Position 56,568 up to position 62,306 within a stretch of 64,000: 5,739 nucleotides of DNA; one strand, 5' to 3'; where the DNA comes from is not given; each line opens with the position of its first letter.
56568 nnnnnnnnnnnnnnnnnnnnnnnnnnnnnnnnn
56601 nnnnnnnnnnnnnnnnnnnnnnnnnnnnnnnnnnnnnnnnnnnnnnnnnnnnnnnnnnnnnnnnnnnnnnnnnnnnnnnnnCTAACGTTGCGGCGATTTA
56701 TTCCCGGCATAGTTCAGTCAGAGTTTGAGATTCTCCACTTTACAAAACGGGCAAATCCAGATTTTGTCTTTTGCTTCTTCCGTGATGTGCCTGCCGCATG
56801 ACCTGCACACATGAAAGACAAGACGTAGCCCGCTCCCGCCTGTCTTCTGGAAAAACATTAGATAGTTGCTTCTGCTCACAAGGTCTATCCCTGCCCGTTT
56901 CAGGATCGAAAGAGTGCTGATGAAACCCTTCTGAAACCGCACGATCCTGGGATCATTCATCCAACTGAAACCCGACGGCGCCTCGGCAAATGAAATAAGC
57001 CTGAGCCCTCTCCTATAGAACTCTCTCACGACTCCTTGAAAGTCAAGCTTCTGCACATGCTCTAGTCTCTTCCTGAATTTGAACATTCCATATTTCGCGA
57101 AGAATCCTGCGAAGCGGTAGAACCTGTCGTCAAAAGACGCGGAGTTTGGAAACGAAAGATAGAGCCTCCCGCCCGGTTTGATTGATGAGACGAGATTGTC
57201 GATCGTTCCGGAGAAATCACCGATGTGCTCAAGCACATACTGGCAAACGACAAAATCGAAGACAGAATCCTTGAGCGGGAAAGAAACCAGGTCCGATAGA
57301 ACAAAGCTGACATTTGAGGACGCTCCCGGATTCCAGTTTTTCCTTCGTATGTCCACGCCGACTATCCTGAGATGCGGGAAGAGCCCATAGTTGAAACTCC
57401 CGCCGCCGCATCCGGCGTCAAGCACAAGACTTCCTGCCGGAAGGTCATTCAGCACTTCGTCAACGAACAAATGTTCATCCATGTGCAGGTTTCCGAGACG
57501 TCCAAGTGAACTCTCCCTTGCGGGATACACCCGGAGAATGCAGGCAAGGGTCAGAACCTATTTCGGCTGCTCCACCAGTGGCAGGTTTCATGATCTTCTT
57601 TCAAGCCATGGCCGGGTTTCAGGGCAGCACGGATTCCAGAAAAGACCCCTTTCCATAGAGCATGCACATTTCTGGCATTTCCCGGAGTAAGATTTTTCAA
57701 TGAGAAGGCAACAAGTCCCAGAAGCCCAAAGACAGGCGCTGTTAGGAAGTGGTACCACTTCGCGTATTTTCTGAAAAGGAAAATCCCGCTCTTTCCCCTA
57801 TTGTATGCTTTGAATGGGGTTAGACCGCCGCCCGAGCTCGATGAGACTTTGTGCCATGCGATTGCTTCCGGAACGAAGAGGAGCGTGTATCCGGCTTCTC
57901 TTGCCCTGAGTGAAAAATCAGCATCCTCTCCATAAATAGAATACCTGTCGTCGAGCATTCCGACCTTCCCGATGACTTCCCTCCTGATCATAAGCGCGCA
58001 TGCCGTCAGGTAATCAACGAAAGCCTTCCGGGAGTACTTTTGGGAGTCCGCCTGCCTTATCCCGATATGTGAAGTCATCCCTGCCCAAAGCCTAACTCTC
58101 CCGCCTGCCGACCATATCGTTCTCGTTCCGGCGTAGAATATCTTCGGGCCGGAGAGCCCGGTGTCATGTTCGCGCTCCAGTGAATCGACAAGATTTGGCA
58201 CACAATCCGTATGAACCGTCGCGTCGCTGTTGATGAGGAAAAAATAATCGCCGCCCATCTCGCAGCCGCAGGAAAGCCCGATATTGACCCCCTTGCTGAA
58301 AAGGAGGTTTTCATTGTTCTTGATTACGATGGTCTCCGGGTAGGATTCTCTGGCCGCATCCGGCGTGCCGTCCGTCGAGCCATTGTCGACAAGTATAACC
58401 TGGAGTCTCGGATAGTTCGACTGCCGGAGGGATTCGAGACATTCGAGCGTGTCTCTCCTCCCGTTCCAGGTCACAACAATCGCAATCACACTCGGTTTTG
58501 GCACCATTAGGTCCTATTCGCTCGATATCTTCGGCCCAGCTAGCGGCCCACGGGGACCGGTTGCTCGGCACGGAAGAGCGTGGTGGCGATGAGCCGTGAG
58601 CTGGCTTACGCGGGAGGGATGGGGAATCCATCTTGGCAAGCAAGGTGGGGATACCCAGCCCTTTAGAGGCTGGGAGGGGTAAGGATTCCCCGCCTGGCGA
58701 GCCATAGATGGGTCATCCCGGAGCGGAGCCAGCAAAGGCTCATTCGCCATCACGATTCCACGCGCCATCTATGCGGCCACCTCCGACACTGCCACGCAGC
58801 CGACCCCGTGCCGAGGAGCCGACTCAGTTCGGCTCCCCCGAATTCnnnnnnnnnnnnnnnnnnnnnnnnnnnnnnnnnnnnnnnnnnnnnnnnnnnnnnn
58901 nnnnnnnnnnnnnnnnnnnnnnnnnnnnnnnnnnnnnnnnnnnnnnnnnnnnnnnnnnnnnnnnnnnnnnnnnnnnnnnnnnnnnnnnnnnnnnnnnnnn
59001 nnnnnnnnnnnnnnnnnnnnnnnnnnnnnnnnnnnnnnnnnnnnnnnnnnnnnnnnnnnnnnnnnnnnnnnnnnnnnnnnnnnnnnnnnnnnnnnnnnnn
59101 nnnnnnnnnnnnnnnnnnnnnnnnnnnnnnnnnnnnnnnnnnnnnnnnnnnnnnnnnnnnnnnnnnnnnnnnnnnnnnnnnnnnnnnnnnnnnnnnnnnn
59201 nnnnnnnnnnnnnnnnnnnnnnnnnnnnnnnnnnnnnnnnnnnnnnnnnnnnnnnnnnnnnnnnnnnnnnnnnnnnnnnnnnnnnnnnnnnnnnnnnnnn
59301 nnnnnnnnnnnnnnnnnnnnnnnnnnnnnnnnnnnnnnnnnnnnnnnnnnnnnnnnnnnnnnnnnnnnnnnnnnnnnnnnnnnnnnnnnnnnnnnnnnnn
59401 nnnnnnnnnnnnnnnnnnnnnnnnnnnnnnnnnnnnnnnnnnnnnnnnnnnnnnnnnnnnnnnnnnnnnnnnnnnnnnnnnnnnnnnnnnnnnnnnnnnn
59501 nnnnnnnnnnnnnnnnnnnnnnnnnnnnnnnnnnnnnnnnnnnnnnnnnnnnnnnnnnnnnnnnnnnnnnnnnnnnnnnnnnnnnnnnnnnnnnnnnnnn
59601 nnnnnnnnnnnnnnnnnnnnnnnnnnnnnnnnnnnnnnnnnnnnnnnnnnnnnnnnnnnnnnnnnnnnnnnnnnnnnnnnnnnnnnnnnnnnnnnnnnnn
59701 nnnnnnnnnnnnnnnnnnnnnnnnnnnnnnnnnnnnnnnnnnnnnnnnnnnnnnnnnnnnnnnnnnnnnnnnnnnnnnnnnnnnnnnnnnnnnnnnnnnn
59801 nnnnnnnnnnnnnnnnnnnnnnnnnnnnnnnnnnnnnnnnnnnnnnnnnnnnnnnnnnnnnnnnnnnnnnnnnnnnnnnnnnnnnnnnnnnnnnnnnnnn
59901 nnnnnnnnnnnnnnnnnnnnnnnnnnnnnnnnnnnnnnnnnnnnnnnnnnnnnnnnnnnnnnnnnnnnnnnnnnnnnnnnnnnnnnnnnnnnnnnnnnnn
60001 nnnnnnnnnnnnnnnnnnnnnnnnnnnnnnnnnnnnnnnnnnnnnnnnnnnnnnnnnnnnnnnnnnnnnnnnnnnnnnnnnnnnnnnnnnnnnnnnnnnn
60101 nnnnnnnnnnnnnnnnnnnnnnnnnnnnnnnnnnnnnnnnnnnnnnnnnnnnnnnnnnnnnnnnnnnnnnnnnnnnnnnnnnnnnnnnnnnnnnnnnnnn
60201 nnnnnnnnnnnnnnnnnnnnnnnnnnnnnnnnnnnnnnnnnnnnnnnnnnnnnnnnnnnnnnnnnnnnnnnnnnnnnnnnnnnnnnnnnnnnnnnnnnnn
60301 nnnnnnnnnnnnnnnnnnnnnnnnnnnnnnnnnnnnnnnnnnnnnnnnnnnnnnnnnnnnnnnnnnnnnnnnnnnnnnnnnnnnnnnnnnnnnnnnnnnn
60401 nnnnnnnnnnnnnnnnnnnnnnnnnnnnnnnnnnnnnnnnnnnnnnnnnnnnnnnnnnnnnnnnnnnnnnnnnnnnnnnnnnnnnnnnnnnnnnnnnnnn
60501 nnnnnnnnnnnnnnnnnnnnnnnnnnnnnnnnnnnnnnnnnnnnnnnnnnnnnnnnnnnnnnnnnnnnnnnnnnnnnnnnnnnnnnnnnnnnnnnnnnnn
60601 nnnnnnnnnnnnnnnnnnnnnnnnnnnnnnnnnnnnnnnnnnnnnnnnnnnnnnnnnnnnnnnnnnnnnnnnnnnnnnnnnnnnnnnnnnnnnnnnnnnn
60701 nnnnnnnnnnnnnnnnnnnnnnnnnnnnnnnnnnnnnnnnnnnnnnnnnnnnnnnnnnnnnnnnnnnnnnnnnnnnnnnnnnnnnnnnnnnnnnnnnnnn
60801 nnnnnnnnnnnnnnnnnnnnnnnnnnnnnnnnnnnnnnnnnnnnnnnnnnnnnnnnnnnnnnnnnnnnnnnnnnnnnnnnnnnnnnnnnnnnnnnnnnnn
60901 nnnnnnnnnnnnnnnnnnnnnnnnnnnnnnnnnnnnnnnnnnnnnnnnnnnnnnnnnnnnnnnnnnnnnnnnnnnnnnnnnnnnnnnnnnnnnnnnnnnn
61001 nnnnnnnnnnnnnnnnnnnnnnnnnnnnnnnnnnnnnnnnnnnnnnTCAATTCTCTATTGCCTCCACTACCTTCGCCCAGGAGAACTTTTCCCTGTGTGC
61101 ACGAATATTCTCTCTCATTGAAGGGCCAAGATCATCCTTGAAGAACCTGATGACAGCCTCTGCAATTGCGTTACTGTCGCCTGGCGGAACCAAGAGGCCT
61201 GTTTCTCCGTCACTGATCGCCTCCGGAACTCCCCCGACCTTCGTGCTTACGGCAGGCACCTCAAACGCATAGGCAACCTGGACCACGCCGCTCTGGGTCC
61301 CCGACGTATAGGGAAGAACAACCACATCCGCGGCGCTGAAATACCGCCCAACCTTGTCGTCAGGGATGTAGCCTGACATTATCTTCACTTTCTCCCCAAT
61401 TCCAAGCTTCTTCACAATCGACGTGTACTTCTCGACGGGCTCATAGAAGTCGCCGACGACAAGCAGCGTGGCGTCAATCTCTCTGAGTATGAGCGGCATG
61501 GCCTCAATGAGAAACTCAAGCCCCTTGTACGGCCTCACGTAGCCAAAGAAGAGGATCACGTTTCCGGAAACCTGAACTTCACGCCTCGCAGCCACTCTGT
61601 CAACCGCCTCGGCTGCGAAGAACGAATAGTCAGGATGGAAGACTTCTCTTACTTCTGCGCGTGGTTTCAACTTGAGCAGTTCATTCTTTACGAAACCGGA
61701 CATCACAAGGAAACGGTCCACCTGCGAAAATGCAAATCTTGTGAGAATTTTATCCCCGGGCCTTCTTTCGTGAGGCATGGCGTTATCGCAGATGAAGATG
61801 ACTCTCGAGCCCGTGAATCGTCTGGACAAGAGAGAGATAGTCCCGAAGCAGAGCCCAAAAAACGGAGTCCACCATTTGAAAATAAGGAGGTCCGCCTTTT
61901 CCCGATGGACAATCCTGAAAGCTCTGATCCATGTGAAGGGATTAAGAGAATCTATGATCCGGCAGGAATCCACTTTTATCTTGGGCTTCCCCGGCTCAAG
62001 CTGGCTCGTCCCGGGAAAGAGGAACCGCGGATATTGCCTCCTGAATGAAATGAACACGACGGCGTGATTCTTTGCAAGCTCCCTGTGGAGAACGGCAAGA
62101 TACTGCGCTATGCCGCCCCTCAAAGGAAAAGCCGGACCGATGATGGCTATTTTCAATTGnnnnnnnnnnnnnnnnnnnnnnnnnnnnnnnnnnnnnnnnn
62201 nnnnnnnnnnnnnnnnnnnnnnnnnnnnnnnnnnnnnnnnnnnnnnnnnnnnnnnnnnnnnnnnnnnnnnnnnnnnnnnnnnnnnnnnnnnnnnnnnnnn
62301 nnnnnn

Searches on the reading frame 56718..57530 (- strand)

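Call 8: search_protein_families(library=pfam, proteins=[window:56718-57530:-], max_evalue=0.001)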
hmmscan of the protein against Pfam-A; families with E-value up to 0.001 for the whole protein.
window:56718-57530:- (270 aa): 7 families
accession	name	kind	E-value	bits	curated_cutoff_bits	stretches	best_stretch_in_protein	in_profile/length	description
PF13489.12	Methyltransf_23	-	5.4e-14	52.7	27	1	24-178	14-161/164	Methyltransferase domain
PF08241.18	Methyltransf_11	-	1.9e-13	51.3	21.2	1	37-125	1-95/95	Methyltransferase domain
PF13847.12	Methyltransf_31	-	1.1e-11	45.1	27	1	35-129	6-113/145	Methyltransferase domain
PF13649.12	Methyltransf_25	-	1.3e-10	42.2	27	1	36-121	1-97/97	Methyltransferase domain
PF08242.18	Methyltransf_12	-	1e-08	36.2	30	1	37-123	1-98/98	Methyltransferase domain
PF01209.24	Ubie_methyltran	-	0.00021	21.2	20.1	1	33-125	48-151/233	ubiE/COQ5 methyltransferase family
PF07021.18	MetW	-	0.00069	19.7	21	0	25-137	6-119/193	Methionine biosynthesis protein MetW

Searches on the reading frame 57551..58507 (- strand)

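Call 8: search_protein_families(library=pfam, proteins=[window:57551-58507:-], max_evalue=0.001)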
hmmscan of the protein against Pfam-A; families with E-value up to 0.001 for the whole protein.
window:57551-58507:- (318 aa): 3 families
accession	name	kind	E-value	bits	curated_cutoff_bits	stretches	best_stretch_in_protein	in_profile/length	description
PF00535.33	Glycos_transf_2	-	6e-21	75.5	23.3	1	10-179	3-164/168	Glycosyl transferase family 2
PF13641.12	Glyco_tranf_2_3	-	3.2e-14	53.9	27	1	5-224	1-216/230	Glycosyltransferase like family 2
PF13632.12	Glyco_trans_2_3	-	5.1e-13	49.7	27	1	89-270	2-177/198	Glycosyl transferase family group 2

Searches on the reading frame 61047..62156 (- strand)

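Call 32: search_protein_families(library=ncbifam, proteins=[window:61047-62156:-], max_evalue=0.001)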
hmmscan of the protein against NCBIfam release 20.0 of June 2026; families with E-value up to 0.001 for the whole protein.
window:61047-62156:- (369 aa): 25 families
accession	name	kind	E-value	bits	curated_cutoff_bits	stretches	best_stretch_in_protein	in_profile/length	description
TIGR03999.1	thiol_BshA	equivalog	4.9e-22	78.4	273.7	1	138-368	137-367/375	N-acetyl-alpha-D-glucosaminyl L-malate synthase BshA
TIGR03449.1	mycothiol_MshA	equivalog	6e-22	78.1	462.5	1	185-368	205-397/406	D-inositol-3-phosphate glycosyltransferase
TIGR04063.1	stp3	hypoth_equivalog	5.4e-19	68.3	442.05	1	189-365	203-386/397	TIGR04063 family PEP-CTERM/XrtA system glycosyltransferase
NF041876.1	EPS_EpsE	equivalog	3.1e-18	66.2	400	1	204-342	220-362/389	exopolysaccharide biosynthesis GT4 family glycosyltransferase EpsE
TIGR03088.1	stp2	hypoth_equivalog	5.5e-17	61.9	409.05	1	195-366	191-365/374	TIGR03088 family PEP-CTERM/XrtA system glycosyltransferase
NF047684.1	TeichurnBiosyTuaC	equivalog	3.3e-15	55.9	550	1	177-343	196-356/391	teichuronic acid biosynthesis protein TuaC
TIGR02149.1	glgA_Coryne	subfamily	7.5e-15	54.9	302.4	1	140-365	139-381/391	glycogen synthase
NF053787.1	GlcN_PG_synth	equivalog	5.9e-14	51.7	480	1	145-367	143-352/361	N-acetylglucosaminyl phosphatidylglycerol synthase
NF012028.0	PRK15484.1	subfamily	2.6e-12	46.5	618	1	149-368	143-372/380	lipopolysaccharide N-acetylglucosaminyltransferase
TIGR04005.1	wcaL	equivalog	4.9e-09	35.5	537.6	1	211-357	235-385/406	colanic acid biosynthesis glycosyltransferase WcaL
TIGR04047.1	MSMEG_0565_glyc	hypoth_equivalog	5.8e-09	35.5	259.85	1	181-364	174-364/373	MSMEG_0565 family glycosyltransferase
NF038011.1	PelF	equivalog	1.2e-07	31.1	100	1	184-342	293-458/489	GT4 family glycosyltransferase PelF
TIGR04157.1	glyco_rSAM_CFB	subfamily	1.4e-07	30.9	400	1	190-333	217-358/406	TIGR04157 family glycosyltransferase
NF038298.1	EPS_HpsO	equivalog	2.3e-07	30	575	1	176-340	179-351/388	hormogonium polysaccharide biosynthesis glycosyltransferase HpsO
NF038229.1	Glyco4_Geo_Pelo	equivalog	1.1e-05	24.6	400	1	145-350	109-307/338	GPMC system family 4 glycosyltransferase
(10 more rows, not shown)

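Call 69: search_protein_families(library=pfam, proteins=[window:61047-62156:-], max_evalue=0.00001)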
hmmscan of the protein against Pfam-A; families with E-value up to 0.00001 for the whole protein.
window:61047-62156:- (369 aa): 3 families
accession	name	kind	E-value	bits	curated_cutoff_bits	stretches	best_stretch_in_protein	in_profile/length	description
PF13692.12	Glyco_trans_1_4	-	5.9e-31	108.1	27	1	199-341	2-142/142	Glycosyl transferases group 1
PF00534.26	Glycos_transf_1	-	3.8e-27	95.4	26.4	1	197-352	14-166/172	Glycosyl transferases group 1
PF13439.12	Glyco_transf_4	-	1.2e-06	29.1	28.5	1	14-166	2-156/170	Glycosyltransferase Family 4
